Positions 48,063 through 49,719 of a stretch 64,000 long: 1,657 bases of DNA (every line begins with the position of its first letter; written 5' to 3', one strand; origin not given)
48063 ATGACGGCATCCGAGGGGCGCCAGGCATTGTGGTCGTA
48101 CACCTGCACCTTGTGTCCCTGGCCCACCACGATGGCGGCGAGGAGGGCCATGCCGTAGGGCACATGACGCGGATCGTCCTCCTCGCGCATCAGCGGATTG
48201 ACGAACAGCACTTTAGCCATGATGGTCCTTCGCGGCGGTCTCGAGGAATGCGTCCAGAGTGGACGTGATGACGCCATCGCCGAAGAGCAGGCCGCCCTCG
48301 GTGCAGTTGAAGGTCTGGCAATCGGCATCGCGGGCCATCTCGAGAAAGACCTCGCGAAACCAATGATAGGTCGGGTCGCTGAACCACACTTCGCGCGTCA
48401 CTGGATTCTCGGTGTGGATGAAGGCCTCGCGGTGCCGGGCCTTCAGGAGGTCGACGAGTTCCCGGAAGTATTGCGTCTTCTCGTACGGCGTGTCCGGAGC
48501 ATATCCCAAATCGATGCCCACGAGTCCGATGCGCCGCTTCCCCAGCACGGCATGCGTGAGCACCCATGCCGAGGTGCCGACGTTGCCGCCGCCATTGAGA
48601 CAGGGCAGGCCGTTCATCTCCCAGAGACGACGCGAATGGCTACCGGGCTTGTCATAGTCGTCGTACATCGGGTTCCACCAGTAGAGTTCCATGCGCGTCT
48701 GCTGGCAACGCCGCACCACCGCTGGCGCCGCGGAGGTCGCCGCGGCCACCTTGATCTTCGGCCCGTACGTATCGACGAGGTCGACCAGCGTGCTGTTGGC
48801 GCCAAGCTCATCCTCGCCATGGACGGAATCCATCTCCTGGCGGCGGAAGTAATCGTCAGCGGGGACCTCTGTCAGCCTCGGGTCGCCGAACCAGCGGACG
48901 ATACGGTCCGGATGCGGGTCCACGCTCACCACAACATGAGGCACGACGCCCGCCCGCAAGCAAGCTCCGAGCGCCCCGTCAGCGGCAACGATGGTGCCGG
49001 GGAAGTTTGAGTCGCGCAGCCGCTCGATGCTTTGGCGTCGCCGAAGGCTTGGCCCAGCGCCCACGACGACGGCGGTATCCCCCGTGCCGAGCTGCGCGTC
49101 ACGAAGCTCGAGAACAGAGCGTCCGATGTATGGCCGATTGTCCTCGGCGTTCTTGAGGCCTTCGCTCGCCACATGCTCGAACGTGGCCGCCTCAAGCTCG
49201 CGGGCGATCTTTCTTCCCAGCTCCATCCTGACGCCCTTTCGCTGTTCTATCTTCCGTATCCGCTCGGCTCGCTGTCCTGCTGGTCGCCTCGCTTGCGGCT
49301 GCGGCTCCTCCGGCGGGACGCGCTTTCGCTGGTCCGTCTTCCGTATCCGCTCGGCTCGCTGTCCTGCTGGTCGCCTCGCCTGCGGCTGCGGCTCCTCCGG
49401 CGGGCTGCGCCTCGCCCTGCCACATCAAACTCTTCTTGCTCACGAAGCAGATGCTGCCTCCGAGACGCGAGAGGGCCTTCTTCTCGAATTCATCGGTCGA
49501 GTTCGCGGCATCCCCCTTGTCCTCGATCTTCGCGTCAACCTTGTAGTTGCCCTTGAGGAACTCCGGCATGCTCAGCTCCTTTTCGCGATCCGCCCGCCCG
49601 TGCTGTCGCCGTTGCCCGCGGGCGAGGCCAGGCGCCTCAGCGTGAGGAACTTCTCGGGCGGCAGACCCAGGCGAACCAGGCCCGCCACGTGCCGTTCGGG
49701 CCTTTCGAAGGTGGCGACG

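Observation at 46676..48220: Cobalamin-dependent radical SAM enzyme in the nonulosonic-acid module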

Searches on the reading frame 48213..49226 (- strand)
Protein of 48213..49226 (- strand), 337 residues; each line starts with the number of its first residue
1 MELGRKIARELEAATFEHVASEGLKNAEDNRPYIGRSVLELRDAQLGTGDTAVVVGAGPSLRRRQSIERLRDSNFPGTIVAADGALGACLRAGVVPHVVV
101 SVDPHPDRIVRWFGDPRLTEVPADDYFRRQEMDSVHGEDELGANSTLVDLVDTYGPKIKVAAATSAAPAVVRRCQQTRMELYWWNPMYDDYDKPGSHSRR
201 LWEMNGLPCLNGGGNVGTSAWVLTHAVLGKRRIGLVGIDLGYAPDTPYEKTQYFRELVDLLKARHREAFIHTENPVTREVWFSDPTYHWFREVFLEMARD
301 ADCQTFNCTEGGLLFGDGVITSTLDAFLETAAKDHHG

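Call 5: search_protein_families(library=pfam, proteins=[window:48213-49226:-], max_evalue=0.01)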
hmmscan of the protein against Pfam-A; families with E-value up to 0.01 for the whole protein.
window:48213-49226:- (337 aa): 1 family
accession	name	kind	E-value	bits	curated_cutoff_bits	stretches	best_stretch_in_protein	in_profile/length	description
PF01973.23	MptE-like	-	4.6e-18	66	34.6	1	29-106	9-80/171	6-hydroxymethylpterin diphosphokinase MptE-like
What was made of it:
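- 48213..49226 (-): Mini-Maf: 337-aa MptE-like/DUF115 protein, putative NulO transferase, translationally coupled to the rSAM. PF01973 E 5e-18 (call 5).
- On Maf flagellin glycosyltransferases (partner gene 48213-49226): Only PF01973 was found (call 5).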

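Call 6: search_protein_families(library=ncbifam, proteins=[window:48213-49226:-], max_evalue=0.001)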
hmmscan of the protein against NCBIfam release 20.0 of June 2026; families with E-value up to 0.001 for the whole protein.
window:48213-49226:- (337 aa): 1 family
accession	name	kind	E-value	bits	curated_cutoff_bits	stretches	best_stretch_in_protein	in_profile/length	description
NF050051.1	FlagModPseD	domain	3.4e-07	29.3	670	0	37-103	215-279/640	flagellin modification protein PseD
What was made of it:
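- On Maf flagellin glycosyltransferases (partner gene 48213-49226): NF050051 PseD scores 29 bits against a cut-off of 670 (call 6).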

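Call 39: search_solved_structures(query=window:48213-49226:-, max_evalue=10, show_alignments=2)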
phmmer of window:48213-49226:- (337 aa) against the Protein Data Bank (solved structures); distinct sequences matched with E-value up to 10: 7.
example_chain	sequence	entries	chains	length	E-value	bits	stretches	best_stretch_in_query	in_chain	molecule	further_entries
8sd5_A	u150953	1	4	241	4.5e-05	26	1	49-101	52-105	6-hydroxymethyl-7,8-dihydropterin pyrophosphokinase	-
8sbu_A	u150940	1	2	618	0.00017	24.1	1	49-101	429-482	Maltose/maltodextrin-binding periplasmic protein,6-hydroxymethyl-7,8-dihydropterin pyropho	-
1q3r_A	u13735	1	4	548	0.22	13.9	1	38-110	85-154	Thermosome alpha subunit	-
1q2v_A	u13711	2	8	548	0.22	13.9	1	38-110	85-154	Thermosome alpha subunit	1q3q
1q3s_A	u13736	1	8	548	0.29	13.5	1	38-110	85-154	Thermosome alpha subunit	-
1bqs_A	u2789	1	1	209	1.3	11.3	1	34-114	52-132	PROTEIN (MUCOSAL ADDRESSIN CELL ADHESION MOLECULE-1)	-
1gsm_A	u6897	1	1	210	1.4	11.3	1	34-114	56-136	MUCOSAL ADDRESSIN CELL ADHESION MOLECULE-1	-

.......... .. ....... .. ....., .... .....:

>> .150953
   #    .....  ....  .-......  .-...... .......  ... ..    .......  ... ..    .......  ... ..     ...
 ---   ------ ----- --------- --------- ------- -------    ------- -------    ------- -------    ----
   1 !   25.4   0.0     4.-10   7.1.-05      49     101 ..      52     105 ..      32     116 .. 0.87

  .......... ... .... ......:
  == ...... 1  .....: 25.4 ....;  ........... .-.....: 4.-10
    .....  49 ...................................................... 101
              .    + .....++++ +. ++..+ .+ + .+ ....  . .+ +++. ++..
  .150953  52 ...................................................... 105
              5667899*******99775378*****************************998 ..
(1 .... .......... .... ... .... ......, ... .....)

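Call 40: find_homologous_proteins(query=window:48213-49226:-, max_evalue=0.00001)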
Query window:48213-49226:- (337 aa): 908 proteins with E <= 0.00001 among 8000 candidates; the best 120 are listed.
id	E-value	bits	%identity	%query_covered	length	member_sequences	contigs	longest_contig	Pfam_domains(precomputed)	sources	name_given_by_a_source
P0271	4.9e-231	784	100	100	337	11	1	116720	PF01973.24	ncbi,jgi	-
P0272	4.8e-200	682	88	100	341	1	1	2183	PF01973.24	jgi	jgi:hypothetical protein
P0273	9.4e-200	681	87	100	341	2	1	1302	PF01973.24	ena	-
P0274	2.3e-198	677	87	100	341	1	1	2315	PF01973.24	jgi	jgi:hypothetical protein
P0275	6.0e-194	662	85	100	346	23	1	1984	PF01973.24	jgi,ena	-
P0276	5.8e-192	655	84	100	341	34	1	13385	PF01973.24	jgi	-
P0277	1.2e-185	635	82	100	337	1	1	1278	PF01973.24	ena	-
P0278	1.5e-180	618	80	99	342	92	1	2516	PF01973.24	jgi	-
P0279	6.6e-180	616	80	100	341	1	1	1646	PF01973.24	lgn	-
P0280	4.8e-179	613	79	100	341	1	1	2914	PF01973.24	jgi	jgi:hypothetical protein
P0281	3.5e-178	610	79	100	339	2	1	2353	PF01973.24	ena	-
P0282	4.4e-178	610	79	99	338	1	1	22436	PF01973.24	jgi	jgi:hypothetical protein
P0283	3.3e-177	607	80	97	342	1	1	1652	PF01973.24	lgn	-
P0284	3.6e-177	607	79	100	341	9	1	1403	PF01973.24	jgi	-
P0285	5.2e-177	606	79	100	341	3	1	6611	PF01973.24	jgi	jgi:hypothetical protein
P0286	5.9e-177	606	79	100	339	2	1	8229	PF01973.24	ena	-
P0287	8.4e-177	606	79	100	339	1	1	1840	PF01973.24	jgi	jgi:hypothetical protein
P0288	8.9e-177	606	78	100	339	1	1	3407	PF01973.24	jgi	jgi:Protein of unknown function DUF115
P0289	4.1e-176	603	80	99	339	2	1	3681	PF01973.24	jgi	jgi:Protein of unknown function DUF115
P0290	5.0e-176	603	79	99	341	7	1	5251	PF01973.24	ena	-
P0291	5.0e-176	603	79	97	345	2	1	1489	PF01973.24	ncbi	-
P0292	6.3e-176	603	79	100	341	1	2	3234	PF01973.24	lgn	-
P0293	8.5e-176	602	78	100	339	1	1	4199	PF01973.24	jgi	jgi:hypothetical protein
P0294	8.6e-176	602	79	99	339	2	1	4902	PF01973.24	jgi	jgi:Protein of unknown function DUF115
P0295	9.4e-176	602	78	100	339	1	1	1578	PF01973.24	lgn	-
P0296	1.3e-175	602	79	100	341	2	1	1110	PF01973.24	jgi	jgi:hypothetical protein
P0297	1.5e-175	602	79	99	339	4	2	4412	PF01973.24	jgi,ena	jgi:Protein of unknown function DUF115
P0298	1.7e-175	601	78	100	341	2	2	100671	PF01973.24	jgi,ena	-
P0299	5.4e-175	600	78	99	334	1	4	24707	PF01973.24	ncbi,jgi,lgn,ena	ncbi:MAG TPA: 6-hydroxymethylpterin diphosphokinase MptE-like protein [Methylomirabilota bacterium]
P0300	7.9e-175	599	77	100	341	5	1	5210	PF01973.24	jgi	jgi:hypothetical protein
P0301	1.1e-174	599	78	99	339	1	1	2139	PF01973.24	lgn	-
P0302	1.5e-174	598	79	99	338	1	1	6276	PF01973.24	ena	-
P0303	1.5e-174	598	78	100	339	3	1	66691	PF01973.24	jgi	jgi:hypothetical protein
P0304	4.7e-174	597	78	100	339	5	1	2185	PF01973.24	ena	-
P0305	5.4e-174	596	78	100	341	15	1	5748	PF01973.24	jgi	jgi:hypothetical protein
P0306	5.5e-174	596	78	98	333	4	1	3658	PF01973.24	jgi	jgi:Protein of unknown function DUF115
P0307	1.0e-173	595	78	100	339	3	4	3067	PF01973.24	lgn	-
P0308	2.2e-173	594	78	99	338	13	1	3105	PF01973.24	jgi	-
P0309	3.3e-173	594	76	100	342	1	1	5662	PF01973.24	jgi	-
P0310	5.4e-173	593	78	99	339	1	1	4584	PF01973.24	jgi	-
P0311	1.6e-172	592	77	99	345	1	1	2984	PF01973.24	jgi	-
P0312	2.1e-172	591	77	99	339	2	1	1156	PF01973.24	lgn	-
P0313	2.7e-172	591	78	99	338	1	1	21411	PF01973.24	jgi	-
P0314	2.8e-172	591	78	100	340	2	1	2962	PF01973.24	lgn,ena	-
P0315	8.3e-172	589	77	100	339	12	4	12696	PF01973.24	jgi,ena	-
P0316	9.3e-172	589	77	99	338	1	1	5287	PF01973.24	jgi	-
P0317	3.9e-171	587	76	99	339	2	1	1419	PF01973.24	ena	-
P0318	5.9e-171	586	76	100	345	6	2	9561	PF01973.24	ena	-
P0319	6.5e-171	586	78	99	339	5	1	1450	PF01973.24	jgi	-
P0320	1.7e-169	582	76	99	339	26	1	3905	PF01973.24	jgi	-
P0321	8.5e-169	579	77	97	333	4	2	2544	PF01973.24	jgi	jgi:hypothetical protein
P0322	9.1e-169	579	74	99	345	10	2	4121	PF01973.24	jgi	jgi:hypothetical protein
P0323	1.7e-168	578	74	99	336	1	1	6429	PF01973.24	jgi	jgi:hypothetical protein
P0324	7.1e-168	576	75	100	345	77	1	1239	PF01973.24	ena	-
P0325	1.3e-167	575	74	99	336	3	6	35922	PF01973.24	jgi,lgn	jgi:hypothetical protein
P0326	1.5e-167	575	75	99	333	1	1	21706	PF01973.24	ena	-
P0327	1.8e-167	575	77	97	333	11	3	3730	PF01973.24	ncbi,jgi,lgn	jgi:hypothetical protein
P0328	7.7e-167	573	75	98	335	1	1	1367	PF01973.24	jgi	jgi:Protein of unknown function DUF115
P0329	8.6e-167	573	75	98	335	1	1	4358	PF01973.24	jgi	jgi:hypothetical protein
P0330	1.6e-166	572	76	97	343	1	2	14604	PF01973.24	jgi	jgi:hypothetical protein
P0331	1.4e-165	569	74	99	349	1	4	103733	PF01973.24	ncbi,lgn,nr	ncbi:MAG: DUF115 domain-containing protein [Candidatus Rokubacteria bacterium]|nr:DUF115 domain-cont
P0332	2.7e-165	568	76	97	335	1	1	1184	PF01973.24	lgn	-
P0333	2.9e-165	568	77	97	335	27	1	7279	PF01973.24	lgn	-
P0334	4.3e-165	567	75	97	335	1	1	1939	PF01973.24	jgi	jgi:hypothetical protein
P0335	5.7e-165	567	74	97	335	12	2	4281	PF01973.24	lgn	-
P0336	7.4e-164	563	72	100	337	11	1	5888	PF01973.24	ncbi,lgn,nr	ncbi:MAG TPA: 6-hydroxymethylpterin diphosphokinase MptE-like protein [Methylomirabilota bacterium]|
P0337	7.7e-164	563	75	99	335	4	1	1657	PF01973.24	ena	-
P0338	2.4e-163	561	74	97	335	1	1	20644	PF01973.24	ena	-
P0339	1.0e-162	559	75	97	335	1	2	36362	PF01973.24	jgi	jgi:hypothetical protein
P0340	2.8e-162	558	75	97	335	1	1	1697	PF01973.24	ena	-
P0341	6.4e-162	557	74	98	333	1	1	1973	PF01973.24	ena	-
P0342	8.4e-162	556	72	100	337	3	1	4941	PF01973.24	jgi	jgi:hypothetical protein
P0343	1.9e-161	555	72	100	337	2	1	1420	PF01973.24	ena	-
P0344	6.7e-161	553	73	99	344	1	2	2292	PF01973.24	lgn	-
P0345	3.2e-160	551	75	97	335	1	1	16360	PF01973.24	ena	-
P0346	3.9e-160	551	71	100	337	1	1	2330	PF01973.24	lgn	-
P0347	4.0e-160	551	71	99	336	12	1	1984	PF01973.24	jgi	jgi:hypothetical protein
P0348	4.6e-160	551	71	100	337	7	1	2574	PF01973.24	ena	-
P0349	1.7e-159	549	71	100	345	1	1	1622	PF01973.24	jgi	jgi:hypothetical protein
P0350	1.0e-158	546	72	97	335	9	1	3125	PF01973.24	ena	-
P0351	1.1e-158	546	72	97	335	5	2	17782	PF01973.24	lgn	-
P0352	1.5e-158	546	73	97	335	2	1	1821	PF01973.24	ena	-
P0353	4.7e-158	544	69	100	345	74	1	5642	PF01973.24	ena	-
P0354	6.4e-158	544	72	97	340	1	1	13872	PF01973.24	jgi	jgi:hypothetical protein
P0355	3.4e-157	541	70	100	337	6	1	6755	PF01973.24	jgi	jgi:hypothetical protein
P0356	1.2e-156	539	70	97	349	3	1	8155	PF01973.24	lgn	-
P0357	1.4e-156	539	69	99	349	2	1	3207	PF01973.24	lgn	-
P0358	1.7e-156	539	70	100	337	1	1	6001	PF01973.24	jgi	jgi:hypothetical protein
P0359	2.8e-156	538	71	100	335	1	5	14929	PF01973.24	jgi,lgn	jgi:hypothetical protein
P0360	8.6e-156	537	70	100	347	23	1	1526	PF01973.24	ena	-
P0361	2.1e-155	535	69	99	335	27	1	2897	PF01973.24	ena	-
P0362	2.2e-155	535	69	100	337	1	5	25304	PF01973.24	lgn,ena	-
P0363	2.6e-155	535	71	97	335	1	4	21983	PF01973.24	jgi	jgi:hypothetical protein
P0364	3.4e-155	535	70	99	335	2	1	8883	PF01973.24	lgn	-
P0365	5.6e-154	531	70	97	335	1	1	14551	PF01973.24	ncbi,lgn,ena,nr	ncbi:MAG TPA: 6-hydroxymethylpterin diphosphokinase MptE-like protein [Methylomirabilota bacterium]|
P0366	7.8e-154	530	70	98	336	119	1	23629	PF01973.24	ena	-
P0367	2.1e-153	529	69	100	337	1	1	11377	PF01973.24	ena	-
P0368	4.4e-153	528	67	99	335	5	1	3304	PF01973.24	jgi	-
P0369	9.7e-153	526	69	98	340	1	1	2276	PF01973.24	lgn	-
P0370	3.6e-152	525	69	100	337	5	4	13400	PF01973.24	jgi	jgi:hypothetical protein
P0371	4.0e-152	524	68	99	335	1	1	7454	PF01973.24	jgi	jgi:hypothetical protein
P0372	5.1e-152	524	68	100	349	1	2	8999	PF01973.24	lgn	-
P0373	6.9e-152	524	68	99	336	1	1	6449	PF01973.24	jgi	jgi:hypothetical protein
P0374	1.7e-151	522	69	97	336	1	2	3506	PF01973.24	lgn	-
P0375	3.3e-151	521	68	99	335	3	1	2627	PF01973.24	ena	-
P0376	5.9e-151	521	69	97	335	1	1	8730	PF01973.24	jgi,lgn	jgi:hypothetical protein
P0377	6.8e-151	520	68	97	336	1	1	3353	PF01973.24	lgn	-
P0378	8.7e-151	520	67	99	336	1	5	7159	PF01973.24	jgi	jgi:hypothetical protein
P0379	1.3e-150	520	67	99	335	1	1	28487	PF01973.24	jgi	jgi:hypothetical protein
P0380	1.4e-150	519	69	97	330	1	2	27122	PF01973.24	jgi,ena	-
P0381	3.7e-150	518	69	97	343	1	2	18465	PF01973.24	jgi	jgi:hypothetical protein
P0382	5.2e-150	518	68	97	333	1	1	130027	PF01973.24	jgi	jgi:hypothetical protein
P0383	7.9e-150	517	68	98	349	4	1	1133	PF01973.24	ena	-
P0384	1.6e-149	516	67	98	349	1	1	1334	PF01973.24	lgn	-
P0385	2.0e-149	516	68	98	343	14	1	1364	PF01973.24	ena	-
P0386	3.7e-149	515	68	97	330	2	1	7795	PF01973.24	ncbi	ncbi:MAG: 6-hydroxymethylpterin diphosphokinase MptE-like protein [Candidatus Rokuibacteriota bacter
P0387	5.4e-149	514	66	99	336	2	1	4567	PF01973.24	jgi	jgi:6-hydroxymethylpterin diphosphokinase MptE-like protein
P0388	7.0e-149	514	67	99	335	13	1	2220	PF01973.24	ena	-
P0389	2.4e-148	512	67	99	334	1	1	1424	PF01973.24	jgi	jgi:Protein of unknown function DUF115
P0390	2.6e-148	512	69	97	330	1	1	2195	PF01973.24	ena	-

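Call 50: predict_structure(alignment_id=A2)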
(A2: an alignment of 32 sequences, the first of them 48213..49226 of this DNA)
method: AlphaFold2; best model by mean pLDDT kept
length: 337 residues; sequences in the alignment: 32
mean_pLDDT: 81.0   pTM: 0.86
mean pLDDT of the five models: 81.0, 80.8, 79.6, 78.3, 77.5
residues with pLDDT >= 90: 125; 70-90: 138; 50-70: 58; < 50: 16
segments of 3 or more residues with pLDDT < 50: 187-191, 205-213
pLDDT, mean of each block of 10 residues (from residue 1): 58 63 79 86 90 82 82 95 90 95 80 82 61 66 90 97 88 95 67 54 47 68 90 91 86 82 90 91 84 83 90 91 93 62
secondary structure, 60 per line:
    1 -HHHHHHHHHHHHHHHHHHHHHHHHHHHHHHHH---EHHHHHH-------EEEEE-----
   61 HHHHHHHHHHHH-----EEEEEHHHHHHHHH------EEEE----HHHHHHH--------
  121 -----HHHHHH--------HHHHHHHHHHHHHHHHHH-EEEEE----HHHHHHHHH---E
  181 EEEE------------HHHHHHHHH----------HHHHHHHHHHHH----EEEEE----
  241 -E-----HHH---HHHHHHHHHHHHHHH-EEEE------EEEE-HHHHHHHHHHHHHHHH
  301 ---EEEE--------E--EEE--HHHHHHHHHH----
elements in order: H2-33 H38-43 E51-55 H61-72 E78-82 H83-91 E98-101 H106-112 H126-131 H140-157 E159-163 H168-176 E180-184 H197-205 H216-227 E232-236 H254-268 E270-273 E280-283 H285-300 E304-307 E319-321 H324-333

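Call 52: fold_search(model_id=the predicted structure, library=pdb)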
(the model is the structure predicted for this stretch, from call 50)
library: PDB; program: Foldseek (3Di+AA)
matches with E <= 10: 1619; with E <= 0.001: 5
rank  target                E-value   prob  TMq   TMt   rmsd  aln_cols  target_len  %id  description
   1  5mu5                  4.2e-08  1.00  0.47  0.27   7.3       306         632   14  Structure of MAf glycosyltransferase from Magnetospirillum magneticum AMB-1 (released 2017-11-15)
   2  8sd5_B                2.7e-05  1.00  0.35  0.49   9.0       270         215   16  Crystal structure of HPPK from Methanocaldococcus jannaschii (released 2024-07-03)
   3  8sd5_C                6.7e-05  1.00  0.34  0.49   8.7       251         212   18  Crystal structure of HPPK from Methanocaldococcus jannaschii (released 2024-07-03)
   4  8sd5_A                2.5e-04  1.00  0.39  0.55   8.4       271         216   16  Crystal structure of HPPK from Methanocaldococcus jannaschii (released 2024-07-03)
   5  8sbu_B                5.2e-04  1.00  0.36  0.23   9.4       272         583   18  Crystal structure of MBP fusion with HPPK from Methanocaldococcus jannaschii (released 2024-07-03)
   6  3pm6_B                2.4e-03  0.41  0.18  0.22  14.8       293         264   15  Crystal structure of a putative fructose-1,6-biphosphate aldolase from Coccidioides immitis solved by combined SAD MR (released 2010-12-15)
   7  9iex_B                3.9e-03  0.44  0.17  0.18  20.0       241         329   15  Human Deoxyhypusine Synthase Fragment Screening Campaign - VT0155 follow-up ligand DMP7 (released 2026-01-21)
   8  2czd_B                4.6e-03  0.63  0.21  0.31  13.4       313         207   10  Crystal structure of orotidine 5'-phosphate decarboxylase from Pyrococcus horikoshii OT3 at 1.6 A resolution (released 2006-01-13)
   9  7fbw                  5.7e-03  0.84  0.21  0.32   8.5       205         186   11  Acetylxylan esterase from Caldanaerobacter subterraneus subsp. tengcongensis (released 2021-10-27)
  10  7rml_A                6.4e-03  0.38  0.19  0.21  12.4       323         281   11  Neisseria meningitidis Methylenetetrahydrofolate reductase in complex with FAD (released 2022-11-02)
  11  5ume_C                8.1e-03  0.47  0.22  0.25  12.7       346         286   12  Crystal Structure of 5,10-Methylenetetrahydrofolate Reductase MetF from Haemophilus influenzae (released 2017-02-22)
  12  7mcd_A                9.6e-03  0.60  0.21  0.33  12.0       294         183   11  Crystal structure of an AI-designed TIM-barrel F15C (released 2022-01-19)
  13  1b5t_B                1.1e-02  0.30  0.20  0.23  11.6       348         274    9  ESCHERICHIA COLI METHYLENETETRAHYDROFOLATE REDUCTASE (released 1999-01-20)
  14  1rqd_A                1.3e-02  0.33  0.22  0.22  18.9       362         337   11  deoxyhypusine synthase holoenzyme in its low ionic strength, high pH crystal form with the inhibitor GC7 bound in the  (released 2004-07-13)
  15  7a6s_B                1.3e-02  0.30  0.22  0.22  18.6       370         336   10  Crystal Structure of Asn173Ser variant of Human Deoxyhypusine Synthase (released 2022-03-23)
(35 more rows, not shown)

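Call 67: search_protein_families(library=phrogs, proteins=[window:48213-49226:-], max_evalue=0.01)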
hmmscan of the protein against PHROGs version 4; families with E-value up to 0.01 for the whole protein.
window:48213-49226:- (337 aa): 0 families

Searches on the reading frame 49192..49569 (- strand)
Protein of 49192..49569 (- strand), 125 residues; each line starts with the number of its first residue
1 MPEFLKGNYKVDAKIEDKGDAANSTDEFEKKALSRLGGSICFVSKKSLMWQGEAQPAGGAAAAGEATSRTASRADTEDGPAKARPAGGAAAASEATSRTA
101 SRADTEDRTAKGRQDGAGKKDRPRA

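Call 35: search_protein_families(library=pfam, proteins=[window:49195-49569:-], max_evalue=10)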
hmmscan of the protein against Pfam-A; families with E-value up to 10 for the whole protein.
seq(125 aa): 1 family
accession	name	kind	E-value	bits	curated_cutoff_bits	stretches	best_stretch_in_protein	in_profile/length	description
PF24267.1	HVO_1552_C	-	3.4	8.4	27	0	29-88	11-48/98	HVO_1552, C-terminal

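Call 67: search_protein_families(library=phrogs, proteins=[window:49192-49569:-], max_evalue=0.01)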
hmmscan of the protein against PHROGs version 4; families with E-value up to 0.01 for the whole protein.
window:49192-49569:- (125 aa): 0 families
